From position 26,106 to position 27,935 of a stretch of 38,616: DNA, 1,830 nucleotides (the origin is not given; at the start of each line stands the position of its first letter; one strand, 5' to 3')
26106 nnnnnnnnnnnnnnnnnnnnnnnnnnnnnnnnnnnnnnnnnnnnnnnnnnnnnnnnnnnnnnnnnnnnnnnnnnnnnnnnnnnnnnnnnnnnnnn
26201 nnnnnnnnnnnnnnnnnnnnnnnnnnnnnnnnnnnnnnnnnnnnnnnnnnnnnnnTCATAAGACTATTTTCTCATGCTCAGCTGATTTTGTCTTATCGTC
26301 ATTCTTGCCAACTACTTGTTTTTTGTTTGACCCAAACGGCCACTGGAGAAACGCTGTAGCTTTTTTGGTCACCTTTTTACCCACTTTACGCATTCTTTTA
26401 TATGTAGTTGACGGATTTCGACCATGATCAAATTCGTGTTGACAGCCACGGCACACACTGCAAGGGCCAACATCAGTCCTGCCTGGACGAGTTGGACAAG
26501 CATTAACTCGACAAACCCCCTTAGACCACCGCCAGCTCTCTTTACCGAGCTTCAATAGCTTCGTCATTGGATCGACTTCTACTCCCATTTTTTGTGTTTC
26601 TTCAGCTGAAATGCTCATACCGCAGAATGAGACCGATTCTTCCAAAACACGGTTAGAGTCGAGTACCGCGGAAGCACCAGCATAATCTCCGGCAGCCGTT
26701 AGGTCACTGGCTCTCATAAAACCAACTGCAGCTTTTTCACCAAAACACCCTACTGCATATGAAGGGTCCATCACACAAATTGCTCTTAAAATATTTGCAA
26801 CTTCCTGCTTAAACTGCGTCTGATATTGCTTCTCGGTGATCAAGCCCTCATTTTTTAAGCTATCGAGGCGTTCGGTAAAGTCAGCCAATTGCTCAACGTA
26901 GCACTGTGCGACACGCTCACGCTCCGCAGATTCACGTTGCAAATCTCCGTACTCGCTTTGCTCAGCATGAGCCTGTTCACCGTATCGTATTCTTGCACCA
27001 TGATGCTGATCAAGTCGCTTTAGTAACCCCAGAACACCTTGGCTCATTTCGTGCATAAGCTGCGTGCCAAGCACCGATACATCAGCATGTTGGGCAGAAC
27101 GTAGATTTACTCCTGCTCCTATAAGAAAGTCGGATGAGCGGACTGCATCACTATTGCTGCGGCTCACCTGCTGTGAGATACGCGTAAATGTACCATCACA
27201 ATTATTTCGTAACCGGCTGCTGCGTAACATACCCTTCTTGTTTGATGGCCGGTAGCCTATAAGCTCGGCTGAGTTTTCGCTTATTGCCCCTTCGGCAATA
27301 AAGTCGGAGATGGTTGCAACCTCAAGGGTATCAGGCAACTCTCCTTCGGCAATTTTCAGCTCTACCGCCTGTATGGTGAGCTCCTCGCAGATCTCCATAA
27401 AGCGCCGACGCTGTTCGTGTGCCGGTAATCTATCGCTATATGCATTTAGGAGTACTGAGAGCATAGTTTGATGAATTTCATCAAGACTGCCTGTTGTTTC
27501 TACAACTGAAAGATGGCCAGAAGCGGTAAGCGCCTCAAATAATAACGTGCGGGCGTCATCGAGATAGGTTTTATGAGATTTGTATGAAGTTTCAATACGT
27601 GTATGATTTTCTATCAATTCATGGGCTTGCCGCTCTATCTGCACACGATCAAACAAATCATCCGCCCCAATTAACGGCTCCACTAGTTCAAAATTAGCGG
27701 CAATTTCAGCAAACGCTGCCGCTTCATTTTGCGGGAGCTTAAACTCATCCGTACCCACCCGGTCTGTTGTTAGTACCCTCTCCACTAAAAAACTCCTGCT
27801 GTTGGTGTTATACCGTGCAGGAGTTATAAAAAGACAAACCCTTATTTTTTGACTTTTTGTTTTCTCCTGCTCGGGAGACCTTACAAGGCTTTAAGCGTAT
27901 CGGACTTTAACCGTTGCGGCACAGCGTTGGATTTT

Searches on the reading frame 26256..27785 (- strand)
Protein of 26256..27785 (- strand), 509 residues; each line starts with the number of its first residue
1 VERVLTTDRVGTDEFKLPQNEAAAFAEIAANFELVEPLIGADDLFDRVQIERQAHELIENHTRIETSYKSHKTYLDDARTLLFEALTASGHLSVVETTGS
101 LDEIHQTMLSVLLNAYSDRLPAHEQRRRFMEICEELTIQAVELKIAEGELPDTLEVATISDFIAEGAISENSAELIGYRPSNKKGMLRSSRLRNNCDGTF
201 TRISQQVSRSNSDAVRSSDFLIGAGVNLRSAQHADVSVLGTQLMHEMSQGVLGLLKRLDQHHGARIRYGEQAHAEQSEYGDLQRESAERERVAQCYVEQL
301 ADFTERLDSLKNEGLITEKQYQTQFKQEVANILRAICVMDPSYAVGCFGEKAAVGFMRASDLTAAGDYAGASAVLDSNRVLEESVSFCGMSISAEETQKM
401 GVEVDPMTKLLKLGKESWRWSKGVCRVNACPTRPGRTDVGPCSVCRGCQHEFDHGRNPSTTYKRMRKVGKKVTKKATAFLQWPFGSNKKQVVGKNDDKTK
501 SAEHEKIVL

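Call 6: search_protein_families(library=pfam, proteins=[window:26256-27785:-])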
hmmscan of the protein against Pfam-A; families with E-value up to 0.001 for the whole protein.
window:26256-27785:- (509 aa): 0 families

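Call 7: search_protein_families(library=ncbifam, proteins=[window:26256-27785:-])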
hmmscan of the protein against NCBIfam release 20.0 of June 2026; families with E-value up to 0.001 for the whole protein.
window:26256-27785:- (509 aa): 0 families

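Call 11: find_homologous_proteins(query=window:26256-27785:-)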
Query window:26256-27785:- (509 aa): 88 proteins with E <= 0.001 among 8000 candidates.
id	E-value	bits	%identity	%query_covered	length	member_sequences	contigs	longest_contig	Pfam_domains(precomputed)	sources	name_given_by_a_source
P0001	0.0e+0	1116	98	100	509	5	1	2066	-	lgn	-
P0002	3.0e-202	691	86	72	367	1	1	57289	-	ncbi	ncbi:MAG: hypothetical protein U0520_04925 [Candidatus Saccharimonadales bacterium]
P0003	2.9e-190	651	60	95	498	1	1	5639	-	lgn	-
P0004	3.8e-184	631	61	94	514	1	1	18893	-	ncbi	-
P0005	2.6e-175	602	57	92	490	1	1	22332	-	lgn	-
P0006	2.4e-174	599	59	89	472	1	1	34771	-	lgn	-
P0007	9.6e-165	567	61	86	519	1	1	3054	-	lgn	-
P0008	4.0e-164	565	58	85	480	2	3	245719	-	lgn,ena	-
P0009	2.6e-163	562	53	100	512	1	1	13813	-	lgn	-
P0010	2.3e-161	556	58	87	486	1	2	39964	-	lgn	-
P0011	5.1e-152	525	53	92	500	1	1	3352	-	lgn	-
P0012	9.7e-151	521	55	86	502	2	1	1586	-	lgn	-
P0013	8.9e-148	511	51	100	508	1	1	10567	-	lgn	-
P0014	1.1e-146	508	58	82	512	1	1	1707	-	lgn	-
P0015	2.3e-145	503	51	87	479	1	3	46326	-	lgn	-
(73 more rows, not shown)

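Call 14: find_related_loci(query=A1, collection=genome_contigs, flank=6000)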
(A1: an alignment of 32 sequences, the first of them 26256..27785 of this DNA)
Query A1 (509 aa) in genome_contigs; peptide patterns used: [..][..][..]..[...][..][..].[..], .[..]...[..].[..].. (x = any residue, [..] = any of these).
566 stretches matched a pattern; 28 encode a relative of the query (tblastn E <= 1e-3); 26 distinct loci.
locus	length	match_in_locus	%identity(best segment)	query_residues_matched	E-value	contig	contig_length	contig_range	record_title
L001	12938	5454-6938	61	1-490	0e+0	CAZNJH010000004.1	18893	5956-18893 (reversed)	MAG TPA_asm: uncultured Candidatus Saccharibacteria bacterium isolate SRP296810_co1_348 genome assembly, contig: NODE_29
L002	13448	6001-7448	86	1-482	0e+0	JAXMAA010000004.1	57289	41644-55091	MAG: Candidatus Saccharimonadales bacterium isolate STL-PAT16 C2.208.fa-4, whole genome shotgun sequence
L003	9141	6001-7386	48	30-489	4e-128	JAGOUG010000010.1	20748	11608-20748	Candidatus Saccharibacteria bacterium isolate Gw_Eff_bin_463 Gw_Eff_5322_length_20748_cov_4.750691, whole genome shotgun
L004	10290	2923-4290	46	38-488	2e-125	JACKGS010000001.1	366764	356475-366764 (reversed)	MAG: Candidatus Nomurabacteria bacterium isolate HK-STAS-PATE-44 HK-STAS-PATE-44_1, whole genome shotgun sequence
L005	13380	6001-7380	42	21-475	5e-112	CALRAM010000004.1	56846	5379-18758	MAG: uncultured Candidatus Saccharimonas sp. isolate RH-20apr16-349 genome assembly, contig: RH-20APR16-C647, whole geno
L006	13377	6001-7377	45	4-459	5e-110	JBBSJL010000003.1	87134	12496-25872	MAG: Candidatus Saccharimonadales bacterium isolate LS4_metabat2.004 LS4_metabat2.004_K_1319581_L_87134_cov_16.3259, who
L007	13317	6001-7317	40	34-482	3e-105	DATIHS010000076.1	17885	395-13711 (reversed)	MAG TPA_asm: Patescibacteria group bacterium isolate SMAG_U15644 k141_548083, whole genome shotgun sequence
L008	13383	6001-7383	47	32-490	1e-126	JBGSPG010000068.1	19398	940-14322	MAG: Candidatus Saccharimonadales bacterium isolate JTS-AC299 k141_1908410, whole genome shotgun sequence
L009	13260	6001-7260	42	38-459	3e-100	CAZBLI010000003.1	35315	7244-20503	MAG TPA_asm: uncultured Candidatus Saccharibacteria bacterium isolate binchicken_co118_5 genome assembly, contig: NODE_1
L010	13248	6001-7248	42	38-453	2e-99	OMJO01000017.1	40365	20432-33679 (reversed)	bacterium isolate AM_1205 genome assembly, contig: k99_339079, whole genome shotgun sequence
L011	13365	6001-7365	39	19-470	5e-98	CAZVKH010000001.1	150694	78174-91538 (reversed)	MAG TPA_asm: uncultured Candidatus Saccharibacteria bacterium isolate SRP296810_co1_118 genome assembly, contig: NODE_97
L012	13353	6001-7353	39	15-462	6e-98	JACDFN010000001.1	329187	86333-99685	MAG: Candidatus Saccharibacteria bacterium isolate MGR_bin387 SD2905_NODE_2_length_329187_cov_2.685598, whole genome sho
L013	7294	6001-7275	39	38-461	1e-92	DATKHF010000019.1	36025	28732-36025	MAG TPA_asm: Candidatus Saccharimonadales bacterium isolate SMAG_U14570 k141_92032, whole genome shotgun sequence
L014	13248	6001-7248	41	45-458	2e-88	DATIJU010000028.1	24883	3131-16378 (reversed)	MAG TPA_asm: Bacillota bacterium isolate SMAG_U15699 k141_529390, whole genome shotgun sequence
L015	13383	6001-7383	40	45-500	2e-85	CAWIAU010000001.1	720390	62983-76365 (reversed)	MAG: uncultured bacterium isolate MFD01275.bin.1.89 genome assembly, contig: contig_10368, whole genome shotgun sequence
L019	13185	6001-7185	36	38-431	3e-64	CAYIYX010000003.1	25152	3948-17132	MAG TPA_asm: uncultured Candidatus Saccharibacteria bacterium isolate ERP123247_co1_16 genome assembly, contig: NODE_119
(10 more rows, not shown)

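Call 42: search_solved_structures(query=A5, max_evalue=10)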
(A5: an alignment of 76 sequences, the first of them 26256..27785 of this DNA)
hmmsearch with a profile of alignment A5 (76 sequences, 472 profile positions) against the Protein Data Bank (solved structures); distinct sequences matched with E-value up to 10: 7.
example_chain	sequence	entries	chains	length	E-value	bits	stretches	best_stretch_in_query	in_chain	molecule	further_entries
8ucs_H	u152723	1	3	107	0.048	15.5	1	194-244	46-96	Flagellar motor switch protein FliG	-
9tav_A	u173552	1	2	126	0.74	11.6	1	323-389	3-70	De novo photoenzyme photoABLE2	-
9taq_A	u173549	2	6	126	0.99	11.1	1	323-364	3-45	De novo photoenzyme variant ABLE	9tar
9tas_A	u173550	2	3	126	1.2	10.9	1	323-364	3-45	De novo photoenzyme photoABLE1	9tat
9tau_A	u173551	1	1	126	1.6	10.5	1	323-364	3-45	De novo photoenzyme variant ABLE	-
6x8n_A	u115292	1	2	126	1.6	10.4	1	323-364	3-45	De novo designed ABLE protein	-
6w6x_A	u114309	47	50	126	1.7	10.4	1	323-364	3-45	De novo designed ABLE protein | De novo designed ABLE | D-ABLE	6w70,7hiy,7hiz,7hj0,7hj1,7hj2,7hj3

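Call 43: search_protein_families(library=pfam, proteins=[window:26256-27785:-], max_evalue=10)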
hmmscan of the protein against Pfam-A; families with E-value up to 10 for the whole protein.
window:26256-27785:- (509 aa): 2 families
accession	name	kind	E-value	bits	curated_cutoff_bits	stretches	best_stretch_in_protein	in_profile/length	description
PF04182.18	B-block_TFIIIC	-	0.098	13.2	22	1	303-333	35-65/73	B-block binding subunit of TFIIIC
PF22888.1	FIMAH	-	0.1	13.6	24.8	1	296-323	44-71/81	FIMAH domain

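Call 50: predict_structure(alignment_id=A5)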
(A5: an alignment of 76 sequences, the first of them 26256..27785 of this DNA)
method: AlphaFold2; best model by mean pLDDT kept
length: 509 residues; sequences in the alignment: 76
mean_pLDDT: 90.2   pTM: 0.85
mean pLDDT of the five models: 90.2, 89.4, 88.5, 88.2, 87.7
residues with pLDDT >= 90: 409; 70-90: 41; 50-70: 30; < 50: 29
segments of 3 or more residues with pLDDT < 50: 1-12, 493-509
pLDDT, mean of each block of 10 residues (from residue 1): 43 64 72 77 98 97 84 97 93 98 96 95 97 98 98 98 95 93 96 98 98 98 97 98 97 97 97 95 97 98 96 94 94 98 95 98 98 97 91 75 83 97 97 97 98 97 95 88 64 46 42
secondary structure, 60 per line:
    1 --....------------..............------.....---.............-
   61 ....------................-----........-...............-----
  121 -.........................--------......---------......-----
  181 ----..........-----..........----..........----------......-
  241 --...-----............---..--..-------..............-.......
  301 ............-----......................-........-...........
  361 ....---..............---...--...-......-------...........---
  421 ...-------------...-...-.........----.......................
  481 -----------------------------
elements in order: H3-6 H19-32 H47-59 H61-64 H71-86 E92-99 H101-115 H122-146 E155-160 H170-175 E185-194 E200-209 H214-223 H234-239 E243-245 H251-262 H279-292 H294-312 H318-339 H341-348 H350-364 H368-381 E385-387 E390-392 H394-399 H407-417 E421-423 E437-439 H446-453 H458-480

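Call 51: search_protein_families(library=pfam, proteins=[L019:4693-5094:+, L019:5067-5645:+, L019:7626-8966:+, L019:3281-4327:-, L019:2719-3450:-], max_evalue=0.01)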
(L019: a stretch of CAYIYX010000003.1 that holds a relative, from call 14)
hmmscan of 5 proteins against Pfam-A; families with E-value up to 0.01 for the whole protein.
L019:4693-5094:+ (133 aa): 1 family
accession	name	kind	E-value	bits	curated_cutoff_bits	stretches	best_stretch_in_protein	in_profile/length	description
PF14478.12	DUF4430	-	1.1e-13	51.8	23.8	1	61-129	1-71/72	Domain of unknown function (DUF4430)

L019:5067-5645:+ (192 aa): 1 family
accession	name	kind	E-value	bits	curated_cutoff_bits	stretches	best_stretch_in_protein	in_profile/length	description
PF20221.3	DUF6580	-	1.1e-49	169.2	27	1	17-173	4-155/162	Family of unknown function (DUF6580)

L019:7626-8966:+ (446 aa): 1 family
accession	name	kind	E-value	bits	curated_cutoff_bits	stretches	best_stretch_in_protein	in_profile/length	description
PF01566.24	Nramp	-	1.7e-72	244.9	29.8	1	44-418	1-356/357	Natural resistance-associated macrophage protein-like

L019:3281-4327:- (348 aa): 3 families
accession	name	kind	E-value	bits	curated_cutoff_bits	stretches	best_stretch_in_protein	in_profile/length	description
PF04332.21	DUF475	-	2.9e-92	310.1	27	1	54-343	1-292/293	Protein of unknown function (DUF475)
PF03741.22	TerC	-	1.4e-14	54.6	27.8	1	45-311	3-177/178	Integral membrane protein TerC family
PF19333.4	FAXC_N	-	0.00077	20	27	0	239-295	28-81/104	Failed axon connections homolog N-terminus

L019:2719-3450:- (243 aa): 10 families
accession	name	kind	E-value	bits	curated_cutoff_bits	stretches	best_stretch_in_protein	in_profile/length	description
PF06821.19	Ser_hydrolase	-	8.4e-21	75.1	22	1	64-224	2-155/172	Serine hydrolase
PF12697.13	Abhydrolase_6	-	7.1e-06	27.3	26.3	1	64-168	2-101/217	Alpha/beta hydrolase family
PF00561.26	Abhydrolase_1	-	0.00013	22.1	25.8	1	64-189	4-126/245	alpha/beta hydrolase fold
PF08538.16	DUF1749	-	0.00031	20.4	24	1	95-160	80-146/299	Protein of unknown function (DUF1749)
PF12146.15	Hydrolase_4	-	0.00047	20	27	0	117-158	72-111/239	Serine aminopeptidase, S33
PF02450.21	LCAT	-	0.0034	17.1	21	1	110-154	106-158/392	Lecithin:cholesterol acyltransferase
PF10230.15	LIDHydrolase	-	0.0041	17.3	27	0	113-155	76-117/262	Lipid-droplet associated hydrolase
PF08477.19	Roc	-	0.005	17.5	27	1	54-127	46-115/119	Ras of Complex, Roc, domain of DAPkinase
PF05990.18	DUF900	-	0.0056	16.6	20.5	1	103-195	78-164/232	Alpha/beta hydrolase of unknown function (DUF900)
PF12695.13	Abhydrolase_5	-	0.008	16.4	27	0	87-160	24-93/164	Alpha/beta hydrolase family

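Call 53: fold_search(model_id=the predicted structure, library=pdb)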
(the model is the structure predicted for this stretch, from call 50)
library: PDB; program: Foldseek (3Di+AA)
matches with E <= 10: 536; with E <= 0.001: 0
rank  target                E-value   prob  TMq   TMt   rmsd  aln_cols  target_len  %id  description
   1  9xps_7                9.5e-02  0.25  0.09  0.17  14.9       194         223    9  The neck structure of the Phage Phikz (released 2026-02-11)
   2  9xps_5                1.2e-01  0.18  0.09  0.15  16.0       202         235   10  The neck structure of the Phage Phikz (released 2026-02-11)
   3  9xps_3                1.8e-01  0.11  0.08  0.14  15.9       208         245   14  The neck structure of the Phage Phikz (released 2026-02-11)
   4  9xps_6                2.3e-01  0.15  0.09  0.16  15.6       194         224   10  The neck structure of the Phage Phikz (released 2026-02-11)
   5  9xps_1                2.4e-01  0.16  0.08  0.15  15.9       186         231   12  The neck structure of the Phage Phikz (released 2026-02-11)
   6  7fco_A                2.7e-01  0.07  0.10  0.11  18.7       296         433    9  ChlB4 Halogenase (released 2022-03-16)
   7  7x06_A                3.1e-01  0.35  0.13  0.09  23.4       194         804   10  CryoEM structure of chitin synthase 1 from Phytophthora sojae complexed with UDP (released 2022-09-28)
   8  7wjm_A                4.6e-01  0.23  0.13  0.09  22.9       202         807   11  CryoEM structure of chitin synthase 1 from Phytophthora sojae (released 2022-09-28)
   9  9t0n                  4.6e-01  0.15  0.10  0.14   9.7       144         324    9  Crystal structure of TagF (ACIAD2683) from Acinetobacter baylyi ADP1 (released 2025-11-12)
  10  9r2r_A                4.6e-01  0.11  0.10  0.24  13.3       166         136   13  De novo designed M7 protein fold (released 2025-05-14)
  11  1xuv_A                5.8e-01  0.20  0.07  0.17   9.4        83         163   14  X-Ray Crystal Structure of Protein MM0500 from Methanosarcina mazei. Northeast Structural Genomics Consortium Target M (released 2004-11-23)
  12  7wjn_A                6.1e-01  0.30  0.13  0.09  22.9       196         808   10  CryoEM structure of chitin synthase 1 mutant E495A from Phytophthora sojae complexed with UDP-GlcNAc (released 2022-09-28)
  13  7fco_B                6.5e-01  0.06  0.10  0.12  18.4       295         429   10  ChlB4 Halogenase (released 2022-03-16)
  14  5x04_B                6.8e-01  0.04  0.07  0.11  16.6       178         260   10  12:0-ACP thioesterase from Umbellularia californica (released 2017-10-25)
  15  5af7_A                6.8e-01  0.03  0.09  0.11  20.7       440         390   10  3-Sulfinopropionyl-coenzyme A (3SP-CoA) desulfinase from Advenella mimigardefordensis DPN7T: crystal structure and fun (released 2015-06-03)
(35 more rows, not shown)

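Call 61: fold_search(model_id=the predicted structure, library=viral)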
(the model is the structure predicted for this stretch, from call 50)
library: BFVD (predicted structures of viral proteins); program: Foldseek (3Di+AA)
matches with E <= 10: 473; with E <= 0.001: 0
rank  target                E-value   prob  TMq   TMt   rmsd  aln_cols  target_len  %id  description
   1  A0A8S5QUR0            2.1e-01  0.44  0.12  0.35   7.4       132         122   12  Uncharacterized protein [Siphoviridae sp. ctf4O12]
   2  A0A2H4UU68            2.6e-01  0.08  0.08  0.07  20.0       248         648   11  Uncharacterized protein [Bodo saltans virus]
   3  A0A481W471            3.1e-01  0.10  0.08  0.14  16.6       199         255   10  Virion structural protein [Pseudomonas phage Psa21]
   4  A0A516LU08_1          4.0e-01  0.05  0.09  0.04  28.9       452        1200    9  (no name in the UniProt tables at hand)
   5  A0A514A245            4.6e-01  0.10  0.10  0.21  17.1       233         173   11  Bacteriophage T5 Orf172 DNA-binding domain-containing protein [Salmonella phage vB_SenS_SB9]
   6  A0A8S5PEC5            5.1e-01  0.09  0.11  0.23  24.0       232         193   13  Glycine rich protein family [Siphoviridae sp. ct0UO21]
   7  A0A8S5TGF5            5.7e-01  0.08  0.10  0.20  15.8       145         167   10  Uncharacterized protein [Myoviridae sp. ctIty1]
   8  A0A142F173            5.9e-01  0.21  0.08  0.35  14.1       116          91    7  PTS sucrose transporter subunit IIABC-like protein [Bacillus phage Shbh1]
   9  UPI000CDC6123         5.9e-01  0.15  0.10  0.08   7.8       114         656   10  (no name look-up for this kind of identifier)
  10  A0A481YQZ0            5.9e-01  0.14  0.13  0.24  11.1       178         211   12  Uncharacterized protein [Marseillevirus LCMAC101]
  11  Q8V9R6                5.9e-01  0.08  0.07  0.20  14.7       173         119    6  Uncharacterized protein [Sulfolobus islandicus rod-shaped virus 2]
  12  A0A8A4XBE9            5.9e-01  0.06  0.09  0.11  19.1       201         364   11  Replication-associated protein (Fragment) [Pavo cristatus CRESS-DNA-virus sp.]
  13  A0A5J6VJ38            6.2e-01  0.03  0.10  0.12  25.5       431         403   10  Uncharacterized protein [Megaviridae environmental sample]
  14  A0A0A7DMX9            6.6e-01  0.06  0.06  0.18  15.6       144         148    8  Uncharacterized protein [Lactobacillus phage Ldl1]
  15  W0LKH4                6.6e-01  0.06  0.05  0.22  16.6        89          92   11  (no name in the UniProt tables at hand)
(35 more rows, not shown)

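Call 67: search_protein_representatives(alignment_id=A5)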
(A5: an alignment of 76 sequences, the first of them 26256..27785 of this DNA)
Query: 76 sequences, 472 profile positions. Proteins with E-value up to 0.001 (for the whole library): 484; up to 1e-10: 245; up to 1e-30: 82. The best 150 are listed.
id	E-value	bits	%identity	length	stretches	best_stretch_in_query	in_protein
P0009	6.2e-191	651.5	-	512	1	8-458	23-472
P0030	3.0e-174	596.5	-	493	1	10-466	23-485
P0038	1.9e-170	584.0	-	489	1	19-464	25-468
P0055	4.9e-170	582.6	-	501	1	8-447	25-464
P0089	2.8e-169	580.1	-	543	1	12-463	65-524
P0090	3.5e-169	579.8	-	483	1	9-444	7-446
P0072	1.2e-165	568.1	-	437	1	12-438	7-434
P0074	5.4e-165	566.0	-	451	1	7-439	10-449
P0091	3.0e-162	556.9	-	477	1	10-459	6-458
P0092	1.3e-161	554.8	-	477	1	29-454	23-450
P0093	2.1e-161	554.2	-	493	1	11-463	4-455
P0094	1.2e-151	522.0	-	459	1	17-445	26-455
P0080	1.7e-148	511.6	-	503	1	8-441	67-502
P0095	2.2e-145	501.3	-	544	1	7-463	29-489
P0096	5.5e-145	500.0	-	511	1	11-436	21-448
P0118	1.4e-114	399.8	-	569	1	8-394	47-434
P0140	1.9e-43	165.2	-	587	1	55-389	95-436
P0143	3.4e-40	154.5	-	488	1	48-381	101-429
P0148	5.4e-38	147.3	-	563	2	166-448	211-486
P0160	7.2e-30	120.5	-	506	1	54-439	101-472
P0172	4.7e-26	107.9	-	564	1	43-448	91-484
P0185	2.5e-21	92.3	-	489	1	54-429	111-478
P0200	1.1e-18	83.6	-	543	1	58-462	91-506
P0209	4.0e-18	81.7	-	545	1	393-450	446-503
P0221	2.4e-17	79.2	-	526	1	49-377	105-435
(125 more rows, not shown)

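Call 68: list_cluster_members(proteins=[P0140, P0143, P0148, P0160, P0172, P0185, P0200, P0209, P0221, P0118])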
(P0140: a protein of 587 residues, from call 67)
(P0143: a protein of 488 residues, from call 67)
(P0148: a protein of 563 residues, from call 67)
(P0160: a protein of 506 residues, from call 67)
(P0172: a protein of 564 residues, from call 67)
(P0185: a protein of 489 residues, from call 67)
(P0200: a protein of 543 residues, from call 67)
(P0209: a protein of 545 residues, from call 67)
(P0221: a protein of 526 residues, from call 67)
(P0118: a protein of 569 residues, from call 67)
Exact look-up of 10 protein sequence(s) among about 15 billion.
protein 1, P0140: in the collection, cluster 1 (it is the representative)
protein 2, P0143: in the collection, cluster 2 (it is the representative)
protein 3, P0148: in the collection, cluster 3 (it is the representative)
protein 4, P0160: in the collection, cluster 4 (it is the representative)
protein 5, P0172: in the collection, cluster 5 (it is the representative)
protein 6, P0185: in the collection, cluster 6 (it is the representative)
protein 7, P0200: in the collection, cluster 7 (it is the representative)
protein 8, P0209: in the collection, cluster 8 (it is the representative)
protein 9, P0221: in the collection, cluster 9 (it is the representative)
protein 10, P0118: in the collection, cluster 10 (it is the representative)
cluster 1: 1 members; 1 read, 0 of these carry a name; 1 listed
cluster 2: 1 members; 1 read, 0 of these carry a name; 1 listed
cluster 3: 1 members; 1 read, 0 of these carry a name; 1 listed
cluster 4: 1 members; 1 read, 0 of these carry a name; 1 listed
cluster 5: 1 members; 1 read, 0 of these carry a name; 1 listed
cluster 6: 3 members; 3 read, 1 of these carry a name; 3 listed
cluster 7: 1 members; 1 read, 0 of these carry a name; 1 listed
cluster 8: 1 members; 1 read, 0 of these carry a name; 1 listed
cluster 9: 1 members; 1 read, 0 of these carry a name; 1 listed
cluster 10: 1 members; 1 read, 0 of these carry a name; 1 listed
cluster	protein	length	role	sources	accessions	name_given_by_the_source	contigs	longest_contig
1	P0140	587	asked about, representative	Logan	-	-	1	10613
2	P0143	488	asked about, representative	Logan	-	-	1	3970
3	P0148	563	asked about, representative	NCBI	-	-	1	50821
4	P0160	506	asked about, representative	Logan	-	-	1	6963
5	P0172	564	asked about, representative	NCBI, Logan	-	-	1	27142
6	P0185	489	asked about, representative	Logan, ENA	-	-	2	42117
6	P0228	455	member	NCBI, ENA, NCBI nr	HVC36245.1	MAG TPA: hypothetical protein VNE40_02260 [Candidatus Dormibacteraeota bacterium] | hypothetical protein [Candidatus Dormibacteraeota bacterium]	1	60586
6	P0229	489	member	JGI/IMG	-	-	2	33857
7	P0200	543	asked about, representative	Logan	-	-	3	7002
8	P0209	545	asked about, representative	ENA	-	-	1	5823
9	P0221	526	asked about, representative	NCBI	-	-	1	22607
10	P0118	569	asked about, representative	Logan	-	-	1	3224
